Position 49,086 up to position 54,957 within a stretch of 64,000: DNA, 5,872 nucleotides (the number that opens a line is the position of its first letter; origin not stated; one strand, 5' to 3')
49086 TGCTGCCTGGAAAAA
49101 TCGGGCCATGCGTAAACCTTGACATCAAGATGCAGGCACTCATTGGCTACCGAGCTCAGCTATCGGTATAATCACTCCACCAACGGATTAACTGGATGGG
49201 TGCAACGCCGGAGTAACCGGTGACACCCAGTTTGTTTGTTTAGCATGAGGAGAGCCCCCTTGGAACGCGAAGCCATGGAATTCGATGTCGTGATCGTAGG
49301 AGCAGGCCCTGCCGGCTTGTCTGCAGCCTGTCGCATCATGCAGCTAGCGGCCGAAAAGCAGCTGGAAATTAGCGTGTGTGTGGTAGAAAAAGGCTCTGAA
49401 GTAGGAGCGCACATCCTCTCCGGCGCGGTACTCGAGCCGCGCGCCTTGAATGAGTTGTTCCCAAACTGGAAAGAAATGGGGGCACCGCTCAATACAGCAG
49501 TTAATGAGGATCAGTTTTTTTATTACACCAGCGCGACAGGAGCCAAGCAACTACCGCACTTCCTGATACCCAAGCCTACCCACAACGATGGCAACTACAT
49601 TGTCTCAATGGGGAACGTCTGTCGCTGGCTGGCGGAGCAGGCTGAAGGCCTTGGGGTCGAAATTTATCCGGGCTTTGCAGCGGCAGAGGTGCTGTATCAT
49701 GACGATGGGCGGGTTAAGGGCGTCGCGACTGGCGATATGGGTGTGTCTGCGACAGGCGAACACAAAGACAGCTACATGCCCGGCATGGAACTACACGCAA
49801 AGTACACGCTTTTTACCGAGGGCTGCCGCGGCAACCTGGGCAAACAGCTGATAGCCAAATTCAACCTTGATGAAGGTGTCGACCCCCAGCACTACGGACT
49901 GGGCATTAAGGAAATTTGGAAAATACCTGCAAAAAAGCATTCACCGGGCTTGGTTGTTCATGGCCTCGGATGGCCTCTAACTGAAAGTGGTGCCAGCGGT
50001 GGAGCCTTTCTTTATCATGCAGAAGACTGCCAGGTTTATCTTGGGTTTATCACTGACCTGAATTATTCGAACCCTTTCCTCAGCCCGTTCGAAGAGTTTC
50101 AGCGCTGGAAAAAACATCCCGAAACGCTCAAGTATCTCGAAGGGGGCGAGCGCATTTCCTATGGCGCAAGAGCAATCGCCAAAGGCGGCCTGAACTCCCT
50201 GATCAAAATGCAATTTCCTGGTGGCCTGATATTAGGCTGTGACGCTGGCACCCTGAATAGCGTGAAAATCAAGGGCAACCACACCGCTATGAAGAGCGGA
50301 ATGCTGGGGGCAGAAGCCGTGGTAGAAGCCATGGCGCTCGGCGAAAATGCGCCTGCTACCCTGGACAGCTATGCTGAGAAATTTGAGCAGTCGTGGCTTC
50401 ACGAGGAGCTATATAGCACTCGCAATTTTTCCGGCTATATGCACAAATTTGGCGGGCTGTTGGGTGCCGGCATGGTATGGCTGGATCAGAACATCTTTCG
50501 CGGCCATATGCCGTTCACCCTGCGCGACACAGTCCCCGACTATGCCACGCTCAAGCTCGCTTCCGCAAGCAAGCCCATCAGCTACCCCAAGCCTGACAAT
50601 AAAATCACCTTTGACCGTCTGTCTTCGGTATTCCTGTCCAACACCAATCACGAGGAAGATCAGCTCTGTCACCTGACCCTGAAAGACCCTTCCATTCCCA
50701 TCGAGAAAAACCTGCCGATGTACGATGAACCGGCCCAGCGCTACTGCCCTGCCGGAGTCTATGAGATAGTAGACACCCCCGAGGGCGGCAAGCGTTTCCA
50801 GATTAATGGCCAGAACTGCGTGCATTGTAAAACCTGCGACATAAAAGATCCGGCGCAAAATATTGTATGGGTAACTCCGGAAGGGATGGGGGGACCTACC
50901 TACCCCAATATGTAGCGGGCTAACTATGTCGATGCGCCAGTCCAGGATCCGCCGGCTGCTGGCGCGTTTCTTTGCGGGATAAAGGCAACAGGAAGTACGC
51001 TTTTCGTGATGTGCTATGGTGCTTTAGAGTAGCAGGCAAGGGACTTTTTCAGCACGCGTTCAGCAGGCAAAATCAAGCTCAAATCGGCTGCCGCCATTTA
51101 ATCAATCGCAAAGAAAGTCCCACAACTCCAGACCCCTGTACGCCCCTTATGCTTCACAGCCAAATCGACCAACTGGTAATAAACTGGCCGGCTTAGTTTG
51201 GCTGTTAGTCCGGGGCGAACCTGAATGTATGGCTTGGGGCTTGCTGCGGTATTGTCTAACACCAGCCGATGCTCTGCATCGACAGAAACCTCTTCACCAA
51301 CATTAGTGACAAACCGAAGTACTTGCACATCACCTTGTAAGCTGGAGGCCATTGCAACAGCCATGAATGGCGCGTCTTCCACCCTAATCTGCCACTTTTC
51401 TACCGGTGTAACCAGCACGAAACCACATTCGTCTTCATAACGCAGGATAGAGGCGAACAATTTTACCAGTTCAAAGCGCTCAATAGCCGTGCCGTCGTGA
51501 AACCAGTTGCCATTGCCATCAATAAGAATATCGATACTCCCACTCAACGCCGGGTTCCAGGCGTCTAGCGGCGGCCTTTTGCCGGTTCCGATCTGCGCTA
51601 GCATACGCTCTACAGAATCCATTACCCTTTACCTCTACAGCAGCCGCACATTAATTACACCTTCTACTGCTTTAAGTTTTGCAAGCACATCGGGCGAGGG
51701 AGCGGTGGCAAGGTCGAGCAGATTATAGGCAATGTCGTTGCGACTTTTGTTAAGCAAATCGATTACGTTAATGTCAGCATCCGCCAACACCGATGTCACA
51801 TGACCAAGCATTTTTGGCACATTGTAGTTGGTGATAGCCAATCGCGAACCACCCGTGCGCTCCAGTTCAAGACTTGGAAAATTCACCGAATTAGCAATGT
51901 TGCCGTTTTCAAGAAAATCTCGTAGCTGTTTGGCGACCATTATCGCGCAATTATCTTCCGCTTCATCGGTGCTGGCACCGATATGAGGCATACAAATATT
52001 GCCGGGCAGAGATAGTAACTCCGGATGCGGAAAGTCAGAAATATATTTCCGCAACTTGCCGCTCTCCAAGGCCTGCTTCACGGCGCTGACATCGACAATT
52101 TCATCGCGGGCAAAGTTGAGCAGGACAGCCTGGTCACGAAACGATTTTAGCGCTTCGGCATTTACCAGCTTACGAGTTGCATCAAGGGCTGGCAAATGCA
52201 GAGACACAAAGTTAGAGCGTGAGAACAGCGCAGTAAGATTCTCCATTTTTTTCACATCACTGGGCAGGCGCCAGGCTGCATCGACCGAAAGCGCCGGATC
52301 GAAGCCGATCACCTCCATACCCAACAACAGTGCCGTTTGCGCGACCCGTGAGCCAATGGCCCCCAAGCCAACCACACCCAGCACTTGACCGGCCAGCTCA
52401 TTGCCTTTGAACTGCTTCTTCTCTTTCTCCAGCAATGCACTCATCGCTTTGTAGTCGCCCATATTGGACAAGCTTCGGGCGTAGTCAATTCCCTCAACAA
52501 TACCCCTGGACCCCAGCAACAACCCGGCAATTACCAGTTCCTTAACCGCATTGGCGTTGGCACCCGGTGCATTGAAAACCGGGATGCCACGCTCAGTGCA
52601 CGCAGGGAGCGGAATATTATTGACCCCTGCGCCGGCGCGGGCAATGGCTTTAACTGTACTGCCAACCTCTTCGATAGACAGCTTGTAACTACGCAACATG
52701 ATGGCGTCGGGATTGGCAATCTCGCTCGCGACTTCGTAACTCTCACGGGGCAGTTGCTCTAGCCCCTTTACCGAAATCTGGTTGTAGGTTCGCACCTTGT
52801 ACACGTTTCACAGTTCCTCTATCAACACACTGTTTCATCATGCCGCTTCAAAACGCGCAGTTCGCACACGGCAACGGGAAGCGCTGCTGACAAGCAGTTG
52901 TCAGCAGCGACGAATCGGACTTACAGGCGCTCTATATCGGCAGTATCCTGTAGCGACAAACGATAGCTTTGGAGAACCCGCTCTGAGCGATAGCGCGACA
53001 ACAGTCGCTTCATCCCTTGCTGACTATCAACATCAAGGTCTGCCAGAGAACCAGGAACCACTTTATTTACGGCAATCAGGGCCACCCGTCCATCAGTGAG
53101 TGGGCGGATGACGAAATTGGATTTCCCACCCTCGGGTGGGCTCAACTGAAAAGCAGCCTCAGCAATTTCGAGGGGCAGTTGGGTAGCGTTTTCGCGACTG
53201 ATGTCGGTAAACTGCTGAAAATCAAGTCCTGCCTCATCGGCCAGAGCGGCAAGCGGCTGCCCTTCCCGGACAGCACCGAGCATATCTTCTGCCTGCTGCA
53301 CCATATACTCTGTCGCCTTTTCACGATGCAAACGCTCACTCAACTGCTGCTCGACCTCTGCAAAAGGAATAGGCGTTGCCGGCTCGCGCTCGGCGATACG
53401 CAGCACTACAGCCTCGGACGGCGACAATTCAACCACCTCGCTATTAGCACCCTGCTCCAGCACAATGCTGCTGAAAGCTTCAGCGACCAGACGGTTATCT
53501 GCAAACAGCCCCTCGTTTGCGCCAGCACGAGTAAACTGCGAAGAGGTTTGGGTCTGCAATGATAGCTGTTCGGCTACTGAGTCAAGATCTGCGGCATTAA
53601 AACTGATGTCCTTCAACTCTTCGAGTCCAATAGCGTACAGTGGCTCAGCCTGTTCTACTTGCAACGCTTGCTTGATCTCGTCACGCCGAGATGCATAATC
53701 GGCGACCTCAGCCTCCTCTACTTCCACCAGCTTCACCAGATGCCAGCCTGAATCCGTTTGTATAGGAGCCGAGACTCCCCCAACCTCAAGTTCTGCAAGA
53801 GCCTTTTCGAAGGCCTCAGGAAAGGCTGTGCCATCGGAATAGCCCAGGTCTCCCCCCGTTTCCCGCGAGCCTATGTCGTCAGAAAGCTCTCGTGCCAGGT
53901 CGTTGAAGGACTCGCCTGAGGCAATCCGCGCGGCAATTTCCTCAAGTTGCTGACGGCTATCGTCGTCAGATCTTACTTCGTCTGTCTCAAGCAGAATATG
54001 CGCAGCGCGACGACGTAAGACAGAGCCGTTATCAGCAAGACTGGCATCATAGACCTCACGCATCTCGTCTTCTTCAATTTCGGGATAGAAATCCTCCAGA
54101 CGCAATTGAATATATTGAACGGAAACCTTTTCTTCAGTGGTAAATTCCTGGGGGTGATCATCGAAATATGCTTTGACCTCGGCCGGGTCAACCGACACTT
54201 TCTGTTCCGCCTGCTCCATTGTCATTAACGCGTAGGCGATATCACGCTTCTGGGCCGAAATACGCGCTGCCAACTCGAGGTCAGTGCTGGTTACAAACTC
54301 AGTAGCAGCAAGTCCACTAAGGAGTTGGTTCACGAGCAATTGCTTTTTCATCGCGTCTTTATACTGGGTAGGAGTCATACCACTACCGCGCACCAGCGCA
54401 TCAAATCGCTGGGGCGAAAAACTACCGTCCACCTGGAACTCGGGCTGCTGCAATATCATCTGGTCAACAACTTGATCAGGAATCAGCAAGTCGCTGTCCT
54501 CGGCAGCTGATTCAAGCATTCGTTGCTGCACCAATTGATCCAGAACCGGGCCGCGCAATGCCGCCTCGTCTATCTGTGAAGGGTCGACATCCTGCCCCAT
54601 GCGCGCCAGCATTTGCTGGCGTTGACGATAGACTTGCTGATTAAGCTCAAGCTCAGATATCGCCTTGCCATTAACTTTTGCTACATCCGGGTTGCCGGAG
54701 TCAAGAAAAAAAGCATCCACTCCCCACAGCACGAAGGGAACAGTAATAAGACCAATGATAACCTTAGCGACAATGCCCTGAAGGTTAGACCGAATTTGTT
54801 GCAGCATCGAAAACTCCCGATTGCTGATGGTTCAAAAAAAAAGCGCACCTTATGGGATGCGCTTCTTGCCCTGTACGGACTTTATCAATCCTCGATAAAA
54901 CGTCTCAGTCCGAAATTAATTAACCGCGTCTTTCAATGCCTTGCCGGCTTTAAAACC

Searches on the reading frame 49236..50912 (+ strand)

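Call 50: search_protein_families(library=pfam, proteins=[window:49236-50912:+], max_evalue=0.00001)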
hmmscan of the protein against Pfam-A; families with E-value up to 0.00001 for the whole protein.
window:49236-50912:+ (559 aa): 6 families
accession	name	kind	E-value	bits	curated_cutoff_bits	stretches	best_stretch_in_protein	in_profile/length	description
PF05187.19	Fer4_ETF_QO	-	1.4e-48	163.8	24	1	455-556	1-103/104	Electron transfer flavoprotein-ubiquinone oxidoreductase, 4Fe-4S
PF21162.3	ETFQO_UQ-bd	-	1.7e-38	131.5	27.7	1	220-314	1-96/96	ETF-QO, ubiquinone-binding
PF01266.30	DAO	-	1.7e-09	38.2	27.9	0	17-58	1-36/353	FAD dependent oxidoreductase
PF01946.23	Thi4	-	4.8e-08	33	26.2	0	12-61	14-58/235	Thi4 family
PF00890.30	FAD_binding_2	-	1.7e-07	31.3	20.4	0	17-60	1-38/414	FAD binding domain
PF13450.12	NAD_binding_8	-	3.3e-06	27.7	21.9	0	20-64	1-39/68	NAD(P)-binding Rossmann-like domain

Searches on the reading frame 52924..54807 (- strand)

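Call 50: search_protein_families(library=pfam, proteins=[window:52924-54807:-], max_evalue=0.00001)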
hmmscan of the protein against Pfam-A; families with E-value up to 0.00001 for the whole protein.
window:52924-54807:- (628 aa): 5 families
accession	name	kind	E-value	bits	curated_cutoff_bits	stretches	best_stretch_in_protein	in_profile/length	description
PF13624.11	SurA_N_3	-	3.1e-48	164.1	27.2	1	1-162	1-161/162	SurA-like N-terminal domain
PF13623.11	SurA_N_2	-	6.9e-34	117.2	28.5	1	2-138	1-144/145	SurA-like N-terminal domain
PF13145.12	Rotamase_2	-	2.1e-26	93.6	27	1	245-373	2-118/121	PPIC-type PPIASE domain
PF13616.12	Rotamase_3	-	4.3e-25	88.9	22.5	1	265-362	15-114/116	PPIC-type PPIASE domain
PF00639.27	Rotamase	-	6.8e-25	88.3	21.7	1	270-360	1-95/97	PPIC-type PPIASE domain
